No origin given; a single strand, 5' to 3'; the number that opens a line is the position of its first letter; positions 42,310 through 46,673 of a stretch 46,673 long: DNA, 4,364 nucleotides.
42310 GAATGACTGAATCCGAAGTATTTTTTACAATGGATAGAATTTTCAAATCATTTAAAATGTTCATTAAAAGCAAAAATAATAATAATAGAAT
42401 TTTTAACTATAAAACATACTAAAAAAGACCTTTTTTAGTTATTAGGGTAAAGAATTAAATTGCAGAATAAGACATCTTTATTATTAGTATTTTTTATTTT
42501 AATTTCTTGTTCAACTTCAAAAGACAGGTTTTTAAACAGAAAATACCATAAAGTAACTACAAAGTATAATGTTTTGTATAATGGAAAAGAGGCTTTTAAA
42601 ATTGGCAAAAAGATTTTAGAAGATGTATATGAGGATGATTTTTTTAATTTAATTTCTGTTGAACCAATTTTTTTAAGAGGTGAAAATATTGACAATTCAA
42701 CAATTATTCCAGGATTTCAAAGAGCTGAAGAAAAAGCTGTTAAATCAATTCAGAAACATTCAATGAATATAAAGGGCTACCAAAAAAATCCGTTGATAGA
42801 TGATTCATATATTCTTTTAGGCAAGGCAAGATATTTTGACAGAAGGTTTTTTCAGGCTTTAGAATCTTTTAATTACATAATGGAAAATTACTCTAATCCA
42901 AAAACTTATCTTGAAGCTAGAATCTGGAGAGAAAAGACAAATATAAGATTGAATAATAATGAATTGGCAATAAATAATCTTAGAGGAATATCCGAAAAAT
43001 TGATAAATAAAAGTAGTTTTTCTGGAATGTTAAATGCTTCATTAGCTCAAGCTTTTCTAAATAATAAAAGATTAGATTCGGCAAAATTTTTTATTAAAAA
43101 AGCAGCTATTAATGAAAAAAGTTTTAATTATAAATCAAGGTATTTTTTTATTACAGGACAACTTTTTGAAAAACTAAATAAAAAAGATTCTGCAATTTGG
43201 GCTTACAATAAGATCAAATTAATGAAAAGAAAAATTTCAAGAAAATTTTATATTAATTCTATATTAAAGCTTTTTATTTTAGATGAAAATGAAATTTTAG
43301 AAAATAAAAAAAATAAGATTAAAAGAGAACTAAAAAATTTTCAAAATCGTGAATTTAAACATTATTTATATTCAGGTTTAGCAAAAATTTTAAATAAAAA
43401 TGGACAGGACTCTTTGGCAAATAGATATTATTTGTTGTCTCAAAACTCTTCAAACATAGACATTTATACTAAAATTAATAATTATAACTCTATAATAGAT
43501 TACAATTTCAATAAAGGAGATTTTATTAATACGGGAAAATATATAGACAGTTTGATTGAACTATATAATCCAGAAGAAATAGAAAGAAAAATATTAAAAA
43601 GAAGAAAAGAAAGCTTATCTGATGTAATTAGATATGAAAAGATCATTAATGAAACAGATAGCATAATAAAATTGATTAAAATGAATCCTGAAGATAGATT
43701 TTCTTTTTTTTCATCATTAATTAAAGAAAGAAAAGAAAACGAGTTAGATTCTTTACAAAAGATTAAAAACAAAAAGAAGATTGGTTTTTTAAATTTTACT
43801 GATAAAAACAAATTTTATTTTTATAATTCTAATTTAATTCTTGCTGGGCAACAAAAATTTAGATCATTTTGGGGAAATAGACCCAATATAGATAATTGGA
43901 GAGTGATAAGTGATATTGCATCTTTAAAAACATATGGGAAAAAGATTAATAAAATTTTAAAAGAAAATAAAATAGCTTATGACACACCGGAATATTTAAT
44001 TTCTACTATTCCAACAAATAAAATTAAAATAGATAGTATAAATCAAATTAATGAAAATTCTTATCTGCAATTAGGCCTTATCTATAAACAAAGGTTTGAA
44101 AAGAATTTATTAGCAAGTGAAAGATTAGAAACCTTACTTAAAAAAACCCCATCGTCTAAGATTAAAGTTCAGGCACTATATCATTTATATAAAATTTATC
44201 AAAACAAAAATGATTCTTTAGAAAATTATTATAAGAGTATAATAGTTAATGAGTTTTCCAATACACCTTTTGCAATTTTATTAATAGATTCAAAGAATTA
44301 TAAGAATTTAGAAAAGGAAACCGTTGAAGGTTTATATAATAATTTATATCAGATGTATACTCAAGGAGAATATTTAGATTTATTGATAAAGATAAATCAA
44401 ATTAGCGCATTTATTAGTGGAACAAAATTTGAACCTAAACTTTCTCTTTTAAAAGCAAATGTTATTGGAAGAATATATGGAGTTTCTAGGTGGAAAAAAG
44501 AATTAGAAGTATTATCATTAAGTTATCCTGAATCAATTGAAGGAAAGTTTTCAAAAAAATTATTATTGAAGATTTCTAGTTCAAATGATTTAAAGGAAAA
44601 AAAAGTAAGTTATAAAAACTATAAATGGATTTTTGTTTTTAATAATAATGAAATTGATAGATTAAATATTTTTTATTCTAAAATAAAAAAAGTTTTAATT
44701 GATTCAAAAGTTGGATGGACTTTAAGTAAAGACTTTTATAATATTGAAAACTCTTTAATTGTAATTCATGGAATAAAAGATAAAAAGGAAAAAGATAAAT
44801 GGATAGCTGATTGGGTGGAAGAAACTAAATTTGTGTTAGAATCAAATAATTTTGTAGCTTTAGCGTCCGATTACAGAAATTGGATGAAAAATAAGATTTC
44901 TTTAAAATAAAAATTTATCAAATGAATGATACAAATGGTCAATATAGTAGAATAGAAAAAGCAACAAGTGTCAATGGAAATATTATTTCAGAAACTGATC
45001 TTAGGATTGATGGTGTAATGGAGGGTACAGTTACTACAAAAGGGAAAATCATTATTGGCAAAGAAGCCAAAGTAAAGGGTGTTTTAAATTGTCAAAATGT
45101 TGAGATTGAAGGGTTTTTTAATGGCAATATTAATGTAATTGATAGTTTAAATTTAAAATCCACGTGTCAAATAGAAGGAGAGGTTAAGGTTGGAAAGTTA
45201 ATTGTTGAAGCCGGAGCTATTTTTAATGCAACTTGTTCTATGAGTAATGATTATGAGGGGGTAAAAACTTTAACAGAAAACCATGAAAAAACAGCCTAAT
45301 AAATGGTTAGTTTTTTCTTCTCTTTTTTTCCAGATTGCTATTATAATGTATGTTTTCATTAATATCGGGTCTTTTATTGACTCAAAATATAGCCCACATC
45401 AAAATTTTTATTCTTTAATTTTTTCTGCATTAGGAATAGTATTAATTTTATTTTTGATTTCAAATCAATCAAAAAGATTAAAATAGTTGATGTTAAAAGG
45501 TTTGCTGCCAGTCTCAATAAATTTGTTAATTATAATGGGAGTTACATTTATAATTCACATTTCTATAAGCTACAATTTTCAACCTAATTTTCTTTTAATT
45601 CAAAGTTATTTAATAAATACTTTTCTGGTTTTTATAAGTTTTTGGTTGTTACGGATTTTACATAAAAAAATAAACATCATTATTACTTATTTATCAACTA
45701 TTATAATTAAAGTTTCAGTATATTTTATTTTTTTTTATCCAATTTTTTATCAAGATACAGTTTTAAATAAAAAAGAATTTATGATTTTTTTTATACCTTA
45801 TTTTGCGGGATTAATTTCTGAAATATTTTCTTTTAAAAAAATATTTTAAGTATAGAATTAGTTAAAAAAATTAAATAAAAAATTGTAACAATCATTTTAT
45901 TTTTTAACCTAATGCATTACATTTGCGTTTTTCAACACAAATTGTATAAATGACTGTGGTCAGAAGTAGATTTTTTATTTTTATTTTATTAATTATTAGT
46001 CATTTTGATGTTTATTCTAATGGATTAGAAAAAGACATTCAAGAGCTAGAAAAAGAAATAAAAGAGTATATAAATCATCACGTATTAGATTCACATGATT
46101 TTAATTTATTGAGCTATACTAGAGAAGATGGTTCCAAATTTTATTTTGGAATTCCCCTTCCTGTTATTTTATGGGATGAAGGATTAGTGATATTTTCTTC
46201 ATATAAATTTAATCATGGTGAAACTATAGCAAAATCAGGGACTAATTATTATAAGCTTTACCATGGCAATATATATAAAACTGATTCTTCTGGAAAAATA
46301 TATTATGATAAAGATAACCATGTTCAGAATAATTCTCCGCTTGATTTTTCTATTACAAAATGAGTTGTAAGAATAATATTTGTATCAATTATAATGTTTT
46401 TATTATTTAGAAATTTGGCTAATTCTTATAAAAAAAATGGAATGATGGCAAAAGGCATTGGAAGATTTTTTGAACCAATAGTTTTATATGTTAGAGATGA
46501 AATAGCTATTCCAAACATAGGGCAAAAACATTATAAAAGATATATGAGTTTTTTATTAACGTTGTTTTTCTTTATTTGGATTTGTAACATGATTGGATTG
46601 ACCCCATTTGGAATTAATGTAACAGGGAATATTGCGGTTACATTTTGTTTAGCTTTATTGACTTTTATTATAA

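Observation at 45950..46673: An in-frame TGA splits the essential ATP synthase a-subunit gene exactly before TM helix 1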

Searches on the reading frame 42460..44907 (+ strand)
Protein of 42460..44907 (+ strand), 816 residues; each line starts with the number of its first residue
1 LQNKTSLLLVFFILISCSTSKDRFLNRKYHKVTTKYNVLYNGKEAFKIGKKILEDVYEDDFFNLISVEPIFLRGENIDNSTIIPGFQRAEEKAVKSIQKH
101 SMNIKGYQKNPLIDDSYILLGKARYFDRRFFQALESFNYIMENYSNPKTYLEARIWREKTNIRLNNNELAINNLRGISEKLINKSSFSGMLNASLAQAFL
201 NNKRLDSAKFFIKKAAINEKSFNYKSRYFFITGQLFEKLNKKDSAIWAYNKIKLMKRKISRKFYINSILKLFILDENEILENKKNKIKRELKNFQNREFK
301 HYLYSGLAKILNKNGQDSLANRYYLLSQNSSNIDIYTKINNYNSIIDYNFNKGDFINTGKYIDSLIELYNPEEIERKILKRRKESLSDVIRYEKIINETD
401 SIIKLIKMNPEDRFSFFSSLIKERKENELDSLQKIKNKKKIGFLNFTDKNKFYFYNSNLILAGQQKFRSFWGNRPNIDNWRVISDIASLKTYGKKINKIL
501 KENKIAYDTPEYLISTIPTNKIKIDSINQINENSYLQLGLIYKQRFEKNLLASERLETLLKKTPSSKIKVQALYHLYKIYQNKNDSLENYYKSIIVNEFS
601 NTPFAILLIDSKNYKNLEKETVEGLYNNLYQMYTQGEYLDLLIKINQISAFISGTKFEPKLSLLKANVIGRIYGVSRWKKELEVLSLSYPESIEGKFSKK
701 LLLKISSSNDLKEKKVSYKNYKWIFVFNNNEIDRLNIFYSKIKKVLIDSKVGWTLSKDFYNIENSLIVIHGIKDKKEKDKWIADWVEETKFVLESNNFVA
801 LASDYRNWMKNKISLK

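Call 22: find_encoding_contigs(protein=window:42460-44907:+, flank=10000, max_places=10)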
Protein window:42460-44907:+ (816 aa): 3 contigs read that carry it; 3 places shown.
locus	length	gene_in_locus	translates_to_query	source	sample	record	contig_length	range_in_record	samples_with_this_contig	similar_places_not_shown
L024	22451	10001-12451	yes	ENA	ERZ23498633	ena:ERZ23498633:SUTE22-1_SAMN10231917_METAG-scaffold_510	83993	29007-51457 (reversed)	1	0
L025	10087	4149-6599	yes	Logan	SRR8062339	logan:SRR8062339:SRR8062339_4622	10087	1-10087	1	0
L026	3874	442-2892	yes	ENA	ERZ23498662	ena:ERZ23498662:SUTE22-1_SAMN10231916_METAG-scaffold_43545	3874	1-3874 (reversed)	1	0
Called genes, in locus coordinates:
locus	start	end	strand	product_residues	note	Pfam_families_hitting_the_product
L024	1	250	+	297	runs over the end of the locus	PF16125:DUF4837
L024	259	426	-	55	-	PF02416:TatA_B_E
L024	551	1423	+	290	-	PF01551:Peptidase_M23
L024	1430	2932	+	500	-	PF03321:GH3, PF23571:GH3_M, PF23572:GH3_C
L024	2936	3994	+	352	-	PF00534:Glycos_transf_1, PF13692:Glyco_trans_1_4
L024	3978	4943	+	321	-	PF04230:PS_pyruv_trans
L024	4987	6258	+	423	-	PF02844:GARS_N, PF01071:GARS_A, PF02843:GARS_C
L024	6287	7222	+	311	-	-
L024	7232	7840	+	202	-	PF14063:DUF4254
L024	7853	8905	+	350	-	PF01075:Glyco_transf_9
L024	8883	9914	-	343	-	PF00970:FAD_binding_6, PF26733:03009_C (weak), PF00175:NAD_binding_1, PF08030:NAD_binding_6, PF00111:Fer2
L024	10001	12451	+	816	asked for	-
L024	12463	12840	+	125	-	PF04519:Bactofilin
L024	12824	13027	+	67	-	-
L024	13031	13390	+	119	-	-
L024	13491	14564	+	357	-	PF28541:DUF8433, PF00119:ATP-synt_A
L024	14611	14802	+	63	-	PF00137:ATP-synt_C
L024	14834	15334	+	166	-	PF00430:ATP-synt_B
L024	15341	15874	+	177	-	PF00213:OSCP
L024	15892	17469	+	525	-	PF02874:ATP-synt_ab_N, PF00006:ATP-synt_ab, PF00306:ATP-synt_ab_C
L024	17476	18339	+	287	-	PF00231:ATP-synt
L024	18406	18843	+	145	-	PF00692:dUTPase, PF22769:DCD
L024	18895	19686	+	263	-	PF14125:DUF4292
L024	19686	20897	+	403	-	PF01551:Peptidase_M23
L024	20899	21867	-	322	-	PF18174:HU-CCDC81_bac_1, PF18175:HU-CCDC81_bac_2, PF05036:SPOR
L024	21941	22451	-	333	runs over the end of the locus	PF00579:tRNA-synt_1b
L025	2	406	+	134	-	?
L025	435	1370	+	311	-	-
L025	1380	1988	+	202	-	PF14063:DUF4254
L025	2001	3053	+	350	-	PF01075:Glyco_transf_9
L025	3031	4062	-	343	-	PF00970:FAD_binding_6, PF26733:03009_C (weak), PF00175:NAD_binding_1, PF08030:NAD_binding_6, PF00111:Fer2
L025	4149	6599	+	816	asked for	-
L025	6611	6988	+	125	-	PF04519:Bactofilin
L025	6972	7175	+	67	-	-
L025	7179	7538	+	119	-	-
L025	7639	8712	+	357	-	PF28541:DUF8433, PF00119:ATP-synt_A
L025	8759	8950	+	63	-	PF00137:ATP-synt_C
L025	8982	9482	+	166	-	PF00430:ATP-synt_B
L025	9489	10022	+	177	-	PF00213:OSCP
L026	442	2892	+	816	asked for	-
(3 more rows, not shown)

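Call 33: search_protein_families(library=pfam, proteins=[L024:13491-14561:+], max_evalue=0.001)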
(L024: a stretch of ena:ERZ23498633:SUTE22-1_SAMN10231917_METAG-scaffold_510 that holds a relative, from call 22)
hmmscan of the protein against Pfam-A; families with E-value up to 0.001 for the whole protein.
L024:13491-14561:+ (357 aa): 1 family
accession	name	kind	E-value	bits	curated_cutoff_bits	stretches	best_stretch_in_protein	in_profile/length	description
PF00119.25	ATP-synt_A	-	3.3e-55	187.7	33.9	1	140-347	2-216/217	ATP synthase A chain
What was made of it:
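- On F0F1 ATP synthase subunit a (AtpB): PF00119 E 2e-22 on the downstream piece and 3e-55 on the intact same-strain protein (call 33).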

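Call 47: list_cluster_members(proteins=[L024:13491-14561:+])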
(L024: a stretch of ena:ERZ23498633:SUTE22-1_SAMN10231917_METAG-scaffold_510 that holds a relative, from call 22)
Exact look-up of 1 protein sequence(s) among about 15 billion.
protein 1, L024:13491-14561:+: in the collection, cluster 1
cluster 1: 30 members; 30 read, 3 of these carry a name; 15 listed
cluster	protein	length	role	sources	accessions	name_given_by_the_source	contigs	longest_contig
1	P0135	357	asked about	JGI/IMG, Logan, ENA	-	-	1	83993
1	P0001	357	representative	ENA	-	-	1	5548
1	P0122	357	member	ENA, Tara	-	strand:- start:3771 stop:4844 length:1074 start_codon:yes stop_codon:yes ...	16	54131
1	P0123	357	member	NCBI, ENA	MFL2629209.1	MAG: F0F1 ATP synthase subunit A [Flavobacteriaceae bacterium]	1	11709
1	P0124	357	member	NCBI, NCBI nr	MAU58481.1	MAG: ATP synthase F0 subunit A [Flavobacteriaceae bacterium] | ATP synthase F0 subunit A [Flavobacteriaceae bacterium]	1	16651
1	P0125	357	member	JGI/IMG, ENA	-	-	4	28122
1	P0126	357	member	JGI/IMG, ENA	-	-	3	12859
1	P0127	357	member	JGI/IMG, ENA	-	-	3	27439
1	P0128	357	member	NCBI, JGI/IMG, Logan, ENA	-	-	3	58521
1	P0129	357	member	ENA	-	-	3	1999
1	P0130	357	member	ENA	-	-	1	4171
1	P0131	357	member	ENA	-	-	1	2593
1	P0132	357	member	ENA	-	-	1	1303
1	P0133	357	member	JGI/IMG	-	-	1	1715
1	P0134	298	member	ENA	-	-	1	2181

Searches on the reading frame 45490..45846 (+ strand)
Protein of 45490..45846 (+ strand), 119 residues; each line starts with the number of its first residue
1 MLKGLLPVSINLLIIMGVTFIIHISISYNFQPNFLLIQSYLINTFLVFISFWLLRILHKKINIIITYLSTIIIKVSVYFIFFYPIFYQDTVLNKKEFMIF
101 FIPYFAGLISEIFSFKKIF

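Call 26: find_encoding_contigs(protein=window:45490-45846:+, flank=3000, max_places=10)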
Protein window:45490-45846:+ (119 aa): 11 contigs read that carry it; 10 places shown.
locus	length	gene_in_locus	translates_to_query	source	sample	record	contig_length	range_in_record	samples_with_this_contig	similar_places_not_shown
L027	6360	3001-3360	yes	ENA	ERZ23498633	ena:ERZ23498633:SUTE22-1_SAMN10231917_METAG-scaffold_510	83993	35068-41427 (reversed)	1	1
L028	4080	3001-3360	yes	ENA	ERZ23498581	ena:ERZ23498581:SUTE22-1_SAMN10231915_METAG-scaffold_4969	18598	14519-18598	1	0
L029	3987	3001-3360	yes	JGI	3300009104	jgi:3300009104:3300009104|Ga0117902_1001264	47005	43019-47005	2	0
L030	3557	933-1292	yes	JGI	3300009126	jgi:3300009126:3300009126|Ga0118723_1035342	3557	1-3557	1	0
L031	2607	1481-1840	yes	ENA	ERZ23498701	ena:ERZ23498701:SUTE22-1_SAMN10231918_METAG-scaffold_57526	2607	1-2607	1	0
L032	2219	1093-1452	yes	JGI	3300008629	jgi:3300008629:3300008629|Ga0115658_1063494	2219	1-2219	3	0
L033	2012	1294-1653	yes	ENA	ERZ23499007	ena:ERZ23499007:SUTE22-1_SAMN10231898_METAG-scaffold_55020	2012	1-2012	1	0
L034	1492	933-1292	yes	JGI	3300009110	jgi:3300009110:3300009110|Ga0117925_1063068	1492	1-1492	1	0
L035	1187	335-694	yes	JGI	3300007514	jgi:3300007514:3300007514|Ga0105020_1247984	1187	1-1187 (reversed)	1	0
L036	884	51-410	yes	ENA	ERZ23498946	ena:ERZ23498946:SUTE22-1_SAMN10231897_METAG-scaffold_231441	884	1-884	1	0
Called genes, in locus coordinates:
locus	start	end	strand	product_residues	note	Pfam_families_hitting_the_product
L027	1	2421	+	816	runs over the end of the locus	-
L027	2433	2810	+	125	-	PF04519:Bactofilin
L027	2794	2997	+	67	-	-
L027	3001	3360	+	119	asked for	-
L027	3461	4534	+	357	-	PF28541:DUF8433, PF00119:ATP-synt_A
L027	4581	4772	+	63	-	PF00137:ATP-synt_C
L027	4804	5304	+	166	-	PF00430:ATP-synt_B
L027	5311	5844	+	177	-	PF00213:OSCP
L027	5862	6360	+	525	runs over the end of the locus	PF02874:ATP-synt_ab_N, PF00006:ATP-synt_ab, PF00306:ATP-synt_ab_C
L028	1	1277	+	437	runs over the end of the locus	-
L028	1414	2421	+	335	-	-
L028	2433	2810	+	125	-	PF04519:Bactofilin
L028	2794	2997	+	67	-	-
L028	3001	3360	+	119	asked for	-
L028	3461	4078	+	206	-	?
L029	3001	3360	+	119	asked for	-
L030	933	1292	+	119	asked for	-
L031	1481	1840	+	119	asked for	-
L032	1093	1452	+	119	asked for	-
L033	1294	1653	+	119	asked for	-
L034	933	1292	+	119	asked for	-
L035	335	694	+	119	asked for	-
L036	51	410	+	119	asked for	-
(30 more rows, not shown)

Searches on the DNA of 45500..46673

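Call 40: search_rna_families(source=window, start=45500, end=46673, threshold=evalue, max_evalue=1)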
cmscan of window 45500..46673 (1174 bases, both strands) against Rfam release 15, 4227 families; matches with E-value up to 1: 1.
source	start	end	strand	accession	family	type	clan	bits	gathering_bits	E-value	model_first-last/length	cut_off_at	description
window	46114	46179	+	RF02172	RFPL3-AS1_2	Gene; lncRNA;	-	18.4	40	0.048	1-71/71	no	RFPL3 antisense RNA 1 conserved region 2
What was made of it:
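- On Programmed UGA recoding (Sec, read-through, reassignment): No relevant Rfam hit (call 40).
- No Rfam recoding element or SECIS was found (call 40).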

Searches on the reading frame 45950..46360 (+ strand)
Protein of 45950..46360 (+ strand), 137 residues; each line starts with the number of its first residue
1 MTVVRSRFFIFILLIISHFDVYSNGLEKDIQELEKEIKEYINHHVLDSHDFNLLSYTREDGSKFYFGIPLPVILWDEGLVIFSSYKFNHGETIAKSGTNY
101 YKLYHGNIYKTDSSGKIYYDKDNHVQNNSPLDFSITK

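Call 7: search_protein_families(library=ncbifam, proteins=[window:45950-46360:+], max_evalue=0.01)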
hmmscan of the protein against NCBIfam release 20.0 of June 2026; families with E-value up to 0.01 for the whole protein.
seq(137 aa): 0 families

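Call 14: find_encoding_contigs(protein=window:45950-46360:+, flank=10000, max_places=10)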
Protein window:45950-46360:+ (137 aa): no gene with exactly this product is on record in the collection.

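Call 15: list_cluster_members(proteins=[window:45950-46360:+, P0001])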
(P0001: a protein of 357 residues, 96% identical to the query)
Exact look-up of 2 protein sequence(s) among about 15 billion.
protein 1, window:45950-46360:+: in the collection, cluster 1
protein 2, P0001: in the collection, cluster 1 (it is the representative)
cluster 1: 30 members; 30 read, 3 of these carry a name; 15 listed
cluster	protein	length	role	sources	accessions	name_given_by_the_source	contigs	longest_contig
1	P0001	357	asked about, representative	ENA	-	-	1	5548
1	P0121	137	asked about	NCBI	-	-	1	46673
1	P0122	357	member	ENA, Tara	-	strand:- start:3771 stop:4844 length:1074 start_codon:yes stop_codon:yes ...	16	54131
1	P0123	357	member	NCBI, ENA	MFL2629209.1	MAG: F0F1 ATP synthase subunit A [Flavobacteriaceae bacterium]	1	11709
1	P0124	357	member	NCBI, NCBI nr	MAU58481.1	MAG: ATP synthase F0 subunit A [Flavobacteriaceae bacterium] | ATP synthase F0 subunit A [Flavobacteriaceae bacterium]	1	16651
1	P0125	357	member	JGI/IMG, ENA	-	-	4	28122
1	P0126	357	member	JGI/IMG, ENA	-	-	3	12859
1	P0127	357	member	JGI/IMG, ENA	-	-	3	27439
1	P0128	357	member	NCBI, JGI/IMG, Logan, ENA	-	-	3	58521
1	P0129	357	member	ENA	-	-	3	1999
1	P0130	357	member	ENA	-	-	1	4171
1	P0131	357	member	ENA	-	-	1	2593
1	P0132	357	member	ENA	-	-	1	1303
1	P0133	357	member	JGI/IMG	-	-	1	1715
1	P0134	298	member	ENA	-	-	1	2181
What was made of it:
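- On Contig-end assembly artefact: The window is a whole 46,673-bp contig (call 15).
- Tried and rejected: Not on record (call 14), although the cluster table lists it from NCBI (call 15).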

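Call 17: find_encoding_contigs(protein=P0128, flank=10000, max_places=5)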
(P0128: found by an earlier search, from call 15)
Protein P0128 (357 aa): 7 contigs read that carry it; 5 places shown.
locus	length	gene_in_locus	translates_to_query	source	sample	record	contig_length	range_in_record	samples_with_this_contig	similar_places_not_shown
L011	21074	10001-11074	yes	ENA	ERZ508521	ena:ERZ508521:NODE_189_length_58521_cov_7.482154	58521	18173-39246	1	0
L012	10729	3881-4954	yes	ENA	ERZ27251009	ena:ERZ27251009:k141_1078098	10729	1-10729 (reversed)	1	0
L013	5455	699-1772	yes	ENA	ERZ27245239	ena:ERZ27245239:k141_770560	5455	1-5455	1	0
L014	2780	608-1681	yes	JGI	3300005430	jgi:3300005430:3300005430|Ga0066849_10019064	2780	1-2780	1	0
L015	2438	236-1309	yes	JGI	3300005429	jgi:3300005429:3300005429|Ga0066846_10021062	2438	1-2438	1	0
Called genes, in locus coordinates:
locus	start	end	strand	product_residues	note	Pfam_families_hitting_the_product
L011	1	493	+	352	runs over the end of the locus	PF00534:Glycos_transf_1, PF13692:Glyco_trans_1_4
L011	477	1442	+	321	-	PF04230:PS_pyruv_trans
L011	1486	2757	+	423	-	PF02844:GARS_N, PF01071:GARS_A, PF02843:GARS_C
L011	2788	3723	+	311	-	-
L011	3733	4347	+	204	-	PF14063:DUF4254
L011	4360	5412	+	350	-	PF01075:Glyco_transf_9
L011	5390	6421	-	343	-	PF00970:FAD_binding_6, PF00175:NAD_binding_1, PF08030:NAD_binding_6, PF00111:Fer2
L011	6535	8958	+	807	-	-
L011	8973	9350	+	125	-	PF04519:Bactofilin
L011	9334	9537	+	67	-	PF09527:ATPase_gene1 (faint)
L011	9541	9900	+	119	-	-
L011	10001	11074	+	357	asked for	PF28541:DUF8433, PF00119:ATP-synt_A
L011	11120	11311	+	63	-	PF00137:ATP-synt_C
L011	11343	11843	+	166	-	-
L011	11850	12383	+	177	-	PF00213:OSCP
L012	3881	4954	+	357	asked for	PF28541:DUF8433, PF00119:ATP-synt_A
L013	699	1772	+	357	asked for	PF28541:DUF8433, PF00119:ATP-synt_A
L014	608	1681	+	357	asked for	PF28541:DUF8433, PF00119:ATP-synt_A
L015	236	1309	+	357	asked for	PF28541:DUF8433, PF00119:ATP-synt_A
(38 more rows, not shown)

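Call 18: find_encoding_contigs(protein=P0125, flank=10000, max_places=5)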
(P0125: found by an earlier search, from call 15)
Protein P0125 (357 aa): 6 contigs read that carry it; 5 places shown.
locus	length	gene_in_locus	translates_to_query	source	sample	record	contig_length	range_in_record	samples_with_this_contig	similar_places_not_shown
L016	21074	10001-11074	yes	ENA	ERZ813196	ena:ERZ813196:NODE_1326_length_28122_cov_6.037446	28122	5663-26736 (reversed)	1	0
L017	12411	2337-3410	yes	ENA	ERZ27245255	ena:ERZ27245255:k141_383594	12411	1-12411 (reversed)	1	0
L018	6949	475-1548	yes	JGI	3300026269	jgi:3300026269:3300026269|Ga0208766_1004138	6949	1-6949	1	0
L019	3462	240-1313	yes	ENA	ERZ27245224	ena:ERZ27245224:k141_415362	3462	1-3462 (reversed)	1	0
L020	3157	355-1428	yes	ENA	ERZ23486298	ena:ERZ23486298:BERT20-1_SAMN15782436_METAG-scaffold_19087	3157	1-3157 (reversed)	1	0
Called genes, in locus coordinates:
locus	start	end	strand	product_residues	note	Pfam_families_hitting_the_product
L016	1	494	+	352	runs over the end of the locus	PF00534:Glycos_transf_1, PF13692:Glyco_trans_1_4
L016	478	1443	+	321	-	PF04230:PS_pyruv_trans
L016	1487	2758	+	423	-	PF02844:GARS_N, PF01071:GARS_A, PF02843:GARS_C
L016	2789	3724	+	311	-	-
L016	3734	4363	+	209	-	PF14063:DUF4254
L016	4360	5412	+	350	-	PF01075:Glyco_transf_9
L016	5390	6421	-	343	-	PF00970:FAD_binding_6, PF00175:NAD_binding_1, PF08030:NAD_binding_6, PF00111:Fer2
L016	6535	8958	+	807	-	-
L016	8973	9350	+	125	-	PF04519:Bactofilin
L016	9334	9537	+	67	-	PF09527:ATPase_gene1 (faint)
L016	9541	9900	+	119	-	-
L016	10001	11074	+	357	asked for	PF28541:DUF8433, PF00119:ATP-synt_A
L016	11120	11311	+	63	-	PF00137:ATP-synt_C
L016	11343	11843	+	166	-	-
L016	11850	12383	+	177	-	PF00213:OSCP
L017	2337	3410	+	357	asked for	PF28541:DUF8433, PF00119:ATP-synt_A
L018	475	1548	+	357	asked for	PF28541:DUF8433, PF00119:ATP-synt_A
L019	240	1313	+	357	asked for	PF28541:DUF8433, PF00119:ATP-synt_A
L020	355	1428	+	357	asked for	PF28541:DUF8433, PF00119:ATP-synt_A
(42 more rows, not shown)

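Call 33: search_protein_families(library=pfam, proteins=[window:45950-46360:+], max_evalue=0.001)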
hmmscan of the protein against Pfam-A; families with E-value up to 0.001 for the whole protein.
window:45950-46360:+ (137 aa): 1 family
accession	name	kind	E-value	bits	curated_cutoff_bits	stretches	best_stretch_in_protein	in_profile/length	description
PF18138.6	bacHORMA_1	-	0.00079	19.8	35.6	0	80-123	58-102/169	Bacterial HORMA domain family 1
